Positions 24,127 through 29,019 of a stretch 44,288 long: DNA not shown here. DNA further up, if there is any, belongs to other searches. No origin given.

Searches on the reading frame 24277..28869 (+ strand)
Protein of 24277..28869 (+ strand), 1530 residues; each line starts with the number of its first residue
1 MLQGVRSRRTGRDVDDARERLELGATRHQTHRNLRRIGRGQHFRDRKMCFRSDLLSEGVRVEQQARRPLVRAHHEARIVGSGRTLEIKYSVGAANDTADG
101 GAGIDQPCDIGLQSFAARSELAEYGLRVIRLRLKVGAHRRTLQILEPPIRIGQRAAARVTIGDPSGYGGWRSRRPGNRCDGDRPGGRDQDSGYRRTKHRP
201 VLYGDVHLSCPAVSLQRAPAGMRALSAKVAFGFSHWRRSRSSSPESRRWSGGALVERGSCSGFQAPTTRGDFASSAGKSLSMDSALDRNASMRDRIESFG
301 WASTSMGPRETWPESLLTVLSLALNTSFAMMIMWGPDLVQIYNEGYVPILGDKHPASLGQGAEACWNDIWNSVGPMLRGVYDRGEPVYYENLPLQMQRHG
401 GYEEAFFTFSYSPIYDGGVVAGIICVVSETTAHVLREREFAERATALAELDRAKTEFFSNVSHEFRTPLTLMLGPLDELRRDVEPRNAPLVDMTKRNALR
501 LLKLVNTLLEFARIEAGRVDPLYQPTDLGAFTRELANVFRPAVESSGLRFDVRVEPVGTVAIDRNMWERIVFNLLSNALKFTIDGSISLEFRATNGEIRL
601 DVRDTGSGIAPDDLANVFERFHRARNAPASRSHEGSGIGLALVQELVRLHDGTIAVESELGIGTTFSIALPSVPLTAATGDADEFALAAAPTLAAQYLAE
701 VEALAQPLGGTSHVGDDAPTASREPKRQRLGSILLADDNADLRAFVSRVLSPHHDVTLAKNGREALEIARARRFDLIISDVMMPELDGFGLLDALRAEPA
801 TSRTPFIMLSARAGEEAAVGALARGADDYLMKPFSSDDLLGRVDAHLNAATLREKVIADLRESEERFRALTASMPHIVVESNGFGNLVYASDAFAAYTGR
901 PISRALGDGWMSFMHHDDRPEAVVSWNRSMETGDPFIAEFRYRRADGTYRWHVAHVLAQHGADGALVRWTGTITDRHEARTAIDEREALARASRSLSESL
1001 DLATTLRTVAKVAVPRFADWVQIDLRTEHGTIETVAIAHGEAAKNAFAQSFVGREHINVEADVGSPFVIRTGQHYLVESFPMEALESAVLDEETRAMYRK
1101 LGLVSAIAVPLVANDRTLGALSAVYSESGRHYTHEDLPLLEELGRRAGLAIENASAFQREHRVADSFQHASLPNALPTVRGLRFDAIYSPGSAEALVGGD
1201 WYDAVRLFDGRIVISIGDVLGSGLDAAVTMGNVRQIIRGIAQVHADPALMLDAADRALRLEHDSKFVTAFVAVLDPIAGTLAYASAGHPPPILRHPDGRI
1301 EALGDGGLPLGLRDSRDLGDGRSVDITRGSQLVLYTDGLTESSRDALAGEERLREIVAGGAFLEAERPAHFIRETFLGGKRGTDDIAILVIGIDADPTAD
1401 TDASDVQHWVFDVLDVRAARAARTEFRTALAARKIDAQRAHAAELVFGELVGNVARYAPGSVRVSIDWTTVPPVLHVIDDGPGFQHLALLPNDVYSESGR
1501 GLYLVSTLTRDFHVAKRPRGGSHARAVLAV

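Call 68: search_protein_families(library=pfam, proteins=[window:24277-28869:+], max_evalue=0.001)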
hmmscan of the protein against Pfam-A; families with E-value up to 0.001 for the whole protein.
window:24277-28869:+ (1530 aa): 12 families
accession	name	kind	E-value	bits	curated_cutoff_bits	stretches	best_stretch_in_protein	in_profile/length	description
PF07228.17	SpoIIE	-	6e-41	140.9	25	1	1209-1392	2-190/192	Stage II sporulation protein E (SpoIIE)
PF02518.31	HATPase_c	-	2.3e-33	115.4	26.4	2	564-672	3-109/111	Histidine kinase-, DNA gyrase B-, and HSP90-like ATPase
PF00072.30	Response_reg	-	6.8e-24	84.6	30.2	1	733-843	1-110/111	Response regulator receiver domain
PF13581.12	HATPase_c_2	-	2.3e-16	60.4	27.4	1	1415-1520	4-120/127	Histidine kinase-like ATPase domain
PF08447.18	PAS_3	-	1.1e-15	58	25.6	1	888-973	2-89/89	PAS fold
PF00512.31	HisKA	-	1.8e-15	57.2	26.9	1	453-517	1-66/66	His Kinase A (phospho-acceptor) domain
PF13185.12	GAF_2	-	4.7e-12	46.7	28.6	1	1062-1152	53-136/136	GAF domain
PF01590.32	GAF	-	3.1e-11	44.4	22.4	1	1001-1151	1-133/133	GAF domain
PF13492.12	GAF_3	-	2.1e-08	35.1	27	1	1092-1153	63-129/129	GAF domain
PF08448.16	PAS_4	-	1.9e-07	31.7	23.1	1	881-980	11-109/110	PAS fold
PF13426.13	PAS_9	-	1.2e-05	26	27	1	877-976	3-101/103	PAS domain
PF00989.32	PAS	-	1.3e-05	25.6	22.6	1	865-975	1-112/113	PAS fold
